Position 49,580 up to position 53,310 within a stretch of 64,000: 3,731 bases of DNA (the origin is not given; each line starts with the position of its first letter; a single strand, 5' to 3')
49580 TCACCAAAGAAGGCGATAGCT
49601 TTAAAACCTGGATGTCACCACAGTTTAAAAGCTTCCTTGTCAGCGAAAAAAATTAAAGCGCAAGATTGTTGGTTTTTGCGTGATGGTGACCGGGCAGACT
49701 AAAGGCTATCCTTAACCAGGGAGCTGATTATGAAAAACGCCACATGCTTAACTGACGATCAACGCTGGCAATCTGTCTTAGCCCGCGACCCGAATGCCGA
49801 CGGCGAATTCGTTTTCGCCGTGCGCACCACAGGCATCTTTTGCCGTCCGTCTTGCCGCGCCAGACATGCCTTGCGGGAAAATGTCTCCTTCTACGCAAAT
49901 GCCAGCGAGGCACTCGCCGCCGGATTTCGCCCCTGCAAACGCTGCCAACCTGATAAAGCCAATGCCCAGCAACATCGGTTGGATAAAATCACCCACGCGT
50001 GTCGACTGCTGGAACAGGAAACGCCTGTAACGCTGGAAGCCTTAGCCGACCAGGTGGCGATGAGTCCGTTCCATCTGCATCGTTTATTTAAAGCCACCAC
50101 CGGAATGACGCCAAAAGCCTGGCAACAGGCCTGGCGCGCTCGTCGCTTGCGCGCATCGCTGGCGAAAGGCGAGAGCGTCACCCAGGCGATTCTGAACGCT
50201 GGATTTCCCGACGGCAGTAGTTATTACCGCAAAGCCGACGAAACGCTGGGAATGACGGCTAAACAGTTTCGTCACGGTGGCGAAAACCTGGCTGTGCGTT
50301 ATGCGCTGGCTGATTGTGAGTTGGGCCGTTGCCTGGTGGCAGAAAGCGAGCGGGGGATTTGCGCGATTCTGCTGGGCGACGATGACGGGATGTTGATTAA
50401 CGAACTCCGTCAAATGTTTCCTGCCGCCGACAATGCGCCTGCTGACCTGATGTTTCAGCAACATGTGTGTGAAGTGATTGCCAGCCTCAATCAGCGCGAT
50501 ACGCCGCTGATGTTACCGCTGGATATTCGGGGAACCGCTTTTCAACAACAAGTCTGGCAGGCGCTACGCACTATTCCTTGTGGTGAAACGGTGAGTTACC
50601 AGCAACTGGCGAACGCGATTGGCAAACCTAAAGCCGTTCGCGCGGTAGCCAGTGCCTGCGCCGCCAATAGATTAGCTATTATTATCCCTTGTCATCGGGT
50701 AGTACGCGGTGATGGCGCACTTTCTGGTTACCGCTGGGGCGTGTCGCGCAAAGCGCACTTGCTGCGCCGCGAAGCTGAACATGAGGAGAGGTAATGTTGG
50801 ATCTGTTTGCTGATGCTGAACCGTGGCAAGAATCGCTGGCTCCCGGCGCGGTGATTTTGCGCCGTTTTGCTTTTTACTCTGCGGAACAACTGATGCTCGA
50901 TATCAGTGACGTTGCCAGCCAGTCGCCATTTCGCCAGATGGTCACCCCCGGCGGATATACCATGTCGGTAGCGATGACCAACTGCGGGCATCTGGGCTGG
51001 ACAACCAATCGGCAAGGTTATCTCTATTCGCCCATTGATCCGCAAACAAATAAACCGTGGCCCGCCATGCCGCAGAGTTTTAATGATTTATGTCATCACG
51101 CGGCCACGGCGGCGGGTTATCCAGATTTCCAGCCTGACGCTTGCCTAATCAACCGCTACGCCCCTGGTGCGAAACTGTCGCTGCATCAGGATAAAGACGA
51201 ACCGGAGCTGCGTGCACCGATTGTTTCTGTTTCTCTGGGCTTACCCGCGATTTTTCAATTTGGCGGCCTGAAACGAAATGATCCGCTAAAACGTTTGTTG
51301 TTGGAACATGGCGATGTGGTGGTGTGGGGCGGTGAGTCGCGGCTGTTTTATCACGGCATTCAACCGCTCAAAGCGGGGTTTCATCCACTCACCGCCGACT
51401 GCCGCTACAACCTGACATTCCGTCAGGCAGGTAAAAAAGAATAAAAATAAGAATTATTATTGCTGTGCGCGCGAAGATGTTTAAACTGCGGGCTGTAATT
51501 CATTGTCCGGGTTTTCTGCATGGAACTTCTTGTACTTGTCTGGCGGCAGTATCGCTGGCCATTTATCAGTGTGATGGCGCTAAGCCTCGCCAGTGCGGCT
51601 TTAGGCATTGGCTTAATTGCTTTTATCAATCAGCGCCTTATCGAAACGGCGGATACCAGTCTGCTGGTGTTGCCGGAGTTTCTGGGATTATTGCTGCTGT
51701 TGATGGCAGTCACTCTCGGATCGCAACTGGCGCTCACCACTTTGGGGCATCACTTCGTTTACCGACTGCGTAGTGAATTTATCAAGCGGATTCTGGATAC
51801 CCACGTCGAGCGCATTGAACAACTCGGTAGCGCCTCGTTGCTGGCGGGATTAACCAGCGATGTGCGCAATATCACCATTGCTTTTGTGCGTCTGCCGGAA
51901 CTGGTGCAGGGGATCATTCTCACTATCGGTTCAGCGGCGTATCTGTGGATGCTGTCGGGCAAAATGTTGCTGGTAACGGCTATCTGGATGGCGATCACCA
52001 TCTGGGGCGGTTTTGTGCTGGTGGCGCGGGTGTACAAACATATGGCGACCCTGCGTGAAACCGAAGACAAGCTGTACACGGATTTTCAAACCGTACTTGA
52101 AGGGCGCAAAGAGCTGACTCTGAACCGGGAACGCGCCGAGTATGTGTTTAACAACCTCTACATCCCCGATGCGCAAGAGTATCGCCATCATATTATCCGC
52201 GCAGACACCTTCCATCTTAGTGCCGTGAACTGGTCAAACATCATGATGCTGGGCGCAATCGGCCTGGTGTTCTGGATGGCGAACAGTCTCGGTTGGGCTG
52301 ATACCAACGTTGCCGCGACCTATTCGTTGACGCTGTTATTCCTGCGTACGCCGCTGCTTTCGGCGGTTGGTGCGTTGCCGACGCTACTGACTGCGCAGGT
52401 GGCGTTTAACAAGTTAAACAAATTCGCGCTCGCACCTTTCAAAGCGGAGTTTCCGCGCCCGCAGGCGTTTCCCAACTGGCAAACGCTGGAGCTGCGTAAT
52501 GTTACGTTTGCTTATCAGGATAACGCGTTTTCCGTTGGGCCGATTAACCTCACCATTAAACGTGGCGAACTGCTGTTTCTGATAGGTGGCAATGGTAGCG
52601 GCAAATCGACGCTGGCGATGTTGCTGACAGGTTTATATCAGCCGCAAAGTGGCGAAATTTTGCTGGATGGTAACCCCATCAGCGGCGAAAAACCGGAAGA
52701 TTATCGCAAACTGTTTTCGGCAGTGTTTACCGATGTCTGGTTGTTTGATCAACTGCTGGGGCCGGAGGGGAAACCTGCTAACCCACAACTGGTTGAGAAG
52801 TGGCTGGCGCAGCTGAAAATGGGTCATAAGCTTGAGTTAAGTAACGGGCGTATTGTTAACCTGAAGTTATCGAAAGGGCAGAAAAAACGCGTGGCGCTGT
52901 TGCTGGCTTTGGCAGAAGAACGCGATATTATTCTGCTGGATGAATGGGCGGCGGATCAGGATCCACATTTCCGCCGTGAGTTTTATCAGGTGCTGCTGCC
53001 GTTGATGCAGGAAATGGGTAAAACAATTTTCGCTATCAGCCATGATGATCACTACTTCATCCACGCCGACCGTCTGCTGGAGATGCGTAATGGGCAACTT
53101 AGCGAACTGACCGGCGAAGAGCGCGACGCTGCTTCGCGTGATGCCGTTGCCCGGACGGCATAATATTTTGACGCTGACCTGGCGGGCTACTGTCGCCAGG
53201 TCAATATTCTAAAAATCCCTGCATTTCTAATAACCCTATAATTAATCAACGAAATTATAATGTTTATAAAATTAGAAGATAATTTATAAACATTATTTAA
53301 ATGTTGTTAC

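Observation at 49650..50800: Ada box overlapping the apbE stop codon, and one-nucleotide ada/alkB stop-start overlap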

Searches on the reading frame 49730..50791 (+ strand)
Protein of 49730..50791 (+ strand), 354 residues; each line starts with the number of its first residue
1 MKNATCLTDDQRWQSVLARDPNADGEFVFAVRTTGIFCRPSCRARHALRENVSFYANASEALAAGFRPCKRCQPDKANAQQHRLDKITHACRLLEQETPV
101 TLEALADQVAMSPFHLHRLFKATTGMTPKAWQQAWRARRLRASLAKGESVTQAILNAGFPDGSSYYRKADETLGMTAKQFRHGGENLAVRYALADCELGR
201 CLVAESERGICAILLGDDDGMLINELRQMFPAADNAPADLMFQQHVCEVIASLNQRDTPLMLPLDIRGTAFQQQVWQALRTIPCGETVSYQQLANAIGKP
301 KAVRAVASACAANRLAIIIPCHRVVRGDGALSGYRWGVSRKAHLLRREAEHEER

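Call 23: find_related_loci(query=window:49730-50791:+, collection=genome_contigs, flank=2500)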
Query window:49730-50791:+ (354 aa) in genome_contigs; peptide patterns used: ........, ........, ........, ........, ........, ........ (x = any residue, [..] = any of these).
205 stretches matched a pattern; 86 encode a relative of the query (tblastn E <= 1e-3); the best 80 are kept; 80 distinct loci.
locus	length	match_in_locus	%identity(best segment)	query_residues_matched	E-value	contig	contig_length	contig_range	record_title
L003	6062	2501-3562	99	1-354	0e+0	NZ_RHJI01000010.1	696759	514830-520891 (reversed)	Escherichia sp. E1V33 1V33_10_consensus, whole genome shotgun sequence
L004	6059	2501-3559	94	1-353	0e+0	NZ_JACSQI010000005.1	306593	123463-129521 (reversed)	Escherichia whittamii strain Sa2BVA5 NODE_5_length_306593_cov_8.374623, whole genome shotgun sequence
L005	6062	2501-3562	93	1-354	0e+0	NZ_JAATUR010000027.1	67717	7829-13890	Escherichia coli strain SCPM-O-B-8794 27length=67717, whole genome shotgun sequence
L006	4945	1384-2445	92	1-354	0e+0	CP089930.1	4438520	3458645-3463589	Escherichia coli strain E69 chromosome, complete genome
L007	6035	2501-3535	94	1-345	0e+0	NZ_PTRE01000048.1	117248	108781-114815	Escherichia sp. MOD1-EC7003 MOD1-EC7003_48_length_117248_cov_116, whole genome shotgun sequence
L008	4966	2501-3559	91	1-353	0e+0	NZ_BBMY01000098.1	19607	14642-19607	Escherichia albertii NBRC 107761 = DSM 17582 strain NBRC 107761, whole genome shotgun sequence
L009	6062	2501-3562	81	1-354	0e+0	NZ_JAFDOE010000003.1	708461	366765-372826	Citrobacter sp. FP75 contig3, whole genome shotgun sequence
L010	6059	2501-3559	80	1-353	0e+0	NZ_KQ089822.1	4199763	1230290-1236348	Citrobacter sp. MGH106 aetzL-supercont1.1, whole genome shotgun sequence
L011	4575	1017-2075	79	1-353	0e+0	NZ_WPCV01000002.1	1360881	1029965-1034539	Citrobacter sp. On2M On2M_2, whole genome shotgun sequence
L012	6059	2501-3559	79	1-353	0e+0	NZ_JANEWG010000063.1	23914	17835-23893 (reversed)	Citrobacter sp. Awk 4 510132-22-63, whole genome shotgun sequence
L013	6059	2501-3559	79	1-353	0e+0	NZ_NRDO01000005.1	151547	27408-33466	Citrobacter sp. NCU1 contig_5, whole genome shotgun sequence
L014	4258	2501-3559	79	1-353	0e+0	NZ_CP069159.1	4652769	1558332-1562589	Citrobacter sp. R56 chromosome, complete genome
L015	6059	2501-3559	78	1-353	0e+0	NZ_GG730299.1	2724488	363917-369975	Citrobacter youngae ATCC 29220 Scfld0, whole genome shotgun sequence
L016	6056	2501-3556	78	1-352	0e+0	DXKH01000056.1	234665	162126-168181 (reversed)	MAG TPA_asm: Citrobacter sp. isolate HRGM_Genome_0066 HRGM_Genome_0066_56, whole genome shotgun sequence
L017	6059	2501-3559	78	1-353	0e+0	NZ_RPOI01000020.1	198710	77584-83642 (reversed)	Citrobacter youngae strain CCUG 30791 citrobacter_youngae_CCUG30791T_0000020, whole genome shotgun sequence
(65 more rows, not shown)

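Call 33: search_protein_families(library=pfam, proteins=[window:49730-50791:+])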
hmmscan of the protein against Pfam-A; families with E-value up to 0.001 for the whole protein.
window:49730-50791:+ (354 aa): 5 families
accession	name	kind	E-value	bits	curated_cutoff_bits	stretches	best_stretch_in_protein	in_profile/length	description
PF01035.26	DNA_binding_1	-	4.6e-35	119.8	27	1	270-349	1-80/81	6-O-methylguanine DNA methyltransferase, DNA binding domain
PF02805.21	Ada_Zn_binding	-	9.2e-33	112.5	23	1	11-75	1-65/65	Metal binding domain of Ada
PF00165.29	HTH_AraC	-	2.3e-19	69.5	26.6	2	98-133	7-42/42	Bacterial regulatory helix-turn-helix proteins, AraC family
PF12833.13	HTH_18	-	7e-18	65.1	33.6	1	105-182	1-79/80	Helix-turn-helix domain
PF02870.21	Methyltransf_1N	-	1.2e-14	55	21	1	189-266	1-71/71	6-O-methylguanine DNA methyltransferase, ribonuclease-like domain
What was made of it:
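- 49730..50794 (+): ada coding sequence (354 aa), the bifunctional regulator and methyltransferase. Pfam Ada_Zn_binding, HTH_AraC, Methyltransf_1N and DNA_binding_1 (call 33).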

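Call 51: search_solved_structures(query=window:49730-50791:+, max_evalue=1e-10)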
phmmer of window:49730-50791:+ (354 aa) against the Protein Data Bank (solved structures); distinct sequences matched with E-value up to 1e-10: 39.
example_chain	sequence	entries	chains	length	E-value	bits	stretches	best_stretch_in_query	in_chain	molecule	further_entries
1sfe_A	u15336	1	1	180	1.3e-110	373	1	175-354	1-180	ADA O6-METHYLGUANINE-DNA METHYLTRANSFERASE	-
1wpk_A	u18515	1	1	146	2.4e-94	319.6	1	1-146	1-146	ADA regulatory protein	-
1zgw_A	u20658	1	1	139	1.7e-90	306.9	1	1-139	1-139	Ada polyprotein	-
1u8b_A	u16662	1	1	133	4.4e-86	292.4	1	8-139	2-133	Ada polyprotein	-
1adn_A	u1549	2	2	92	2.9e-57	197.6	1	1-92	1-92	N-ADA 10 | ADA REGULATORY PROTEIN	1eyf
4wxd_A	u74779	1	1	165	9.3e-25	90.8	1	258-349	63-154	Methylated-DNA--protein-cysteine methyltransferase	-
4bhb_A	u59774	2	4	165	9.5e-25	90.7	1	258-349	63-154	METHYLATED-DNA--PROTEIN-CYSTEINE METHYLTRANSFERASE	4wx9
4bhc_A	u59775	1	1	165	9.6e-25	90.7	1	258-349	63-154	METHYLATED-DNA--PROTEIN-CYSTEINE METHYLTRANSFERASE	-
4wxc_A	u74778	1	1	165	3.4e-24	88.9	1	258-349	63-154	Methylated-DNA--protein-cysteine methyltransferase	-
1t39_A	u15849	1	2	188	9.3e-17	64.5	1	268-349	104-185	Methylated-DNA--protein-cysteine methyltransferase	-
1yfh_A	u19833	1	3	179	9.5e-17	64.4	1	269-349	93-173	Methylated-DNA--protein-cysteine methyltransferase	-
1qnt_A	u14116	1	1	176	1e-16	64.4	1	269-349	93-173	METHYLATED-DNA--PROTEIN-CYSTEINE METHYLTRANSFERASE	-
1eh6_A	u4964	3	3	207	1.4e-16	63.9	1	269-349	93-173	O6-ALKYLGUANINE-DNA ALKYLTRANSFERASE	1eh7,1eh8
7wz8_C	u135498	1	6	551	1.1e-15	60.9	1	269-349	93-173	SNAP-tag,C-type lectin domain family 4 member K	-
9qfq_P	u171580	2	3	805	1.3e-15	60.8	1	269-349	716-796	WD repeat-containing protein 1,Methylated-DNA--protein-cysteine methyltransferase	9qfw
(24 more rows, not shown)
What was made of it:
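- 49730..50794 (+): PDB matches 1SFE, 1WPK, 1ZGW, 1U8B, 1ADN (call 51).
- On Ada-dependent promoter, ada/aidB type: Domains in call 33; PDB matches 1ZGW and 1U8B in call 51.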

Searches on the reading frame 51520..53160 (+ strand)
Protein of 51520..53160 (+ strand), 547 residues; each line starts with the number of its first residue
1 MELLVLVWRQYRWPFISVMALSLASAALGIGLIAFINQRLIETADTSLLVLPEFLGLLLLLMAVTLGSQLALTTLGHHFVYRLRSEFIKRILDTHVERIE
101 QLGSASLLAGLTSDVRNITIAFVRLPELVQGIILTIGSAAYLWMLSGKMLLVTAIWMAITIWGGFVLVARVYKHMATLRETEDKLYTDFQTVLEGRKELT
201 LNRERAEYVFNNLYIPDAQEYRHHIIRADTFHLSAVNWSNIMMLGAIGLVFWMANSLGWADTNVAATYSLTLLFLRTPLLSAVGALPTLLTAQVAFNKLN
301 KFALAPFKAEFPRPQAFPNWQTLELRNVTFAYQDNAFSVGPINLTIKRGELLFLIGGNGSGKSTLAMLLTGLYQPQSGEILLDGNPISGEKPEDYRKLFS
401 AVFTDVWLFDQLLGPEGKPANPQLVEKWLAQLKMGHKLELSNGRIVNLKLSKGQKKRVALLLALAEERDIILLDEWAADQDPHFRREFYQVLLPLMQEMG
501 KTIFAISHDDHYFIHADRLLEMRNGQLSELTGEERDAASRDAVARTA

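Call 33: search_protein_families(library=pfam, proteins=[window:51520-53160:+])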
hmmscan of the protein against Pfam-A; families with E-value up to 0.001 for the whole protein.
window:51520-53160:+ (547 aa): 4 families
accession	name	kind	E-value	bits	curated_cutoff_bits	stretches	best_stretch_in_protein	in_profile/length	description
PF00005.33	ABC_tran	-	1.3e-29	103.9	25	1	341-477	3-136/137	ABC transporter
PF00664.28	ABC_membrane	-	2.4e-06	27.9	28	1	45-198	36-192/274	ABC transporter transmembrane region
PF13304.12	AAA_21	-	3.2e-06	27.9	27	0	440-510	228-300/304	AAA domain, putative AbiEii toxin, Type IV TA system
PF02463.25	SMC_N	-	2.9e-05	24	40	0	441-524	128-213/220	RecF/RecN/SMC N terminal domain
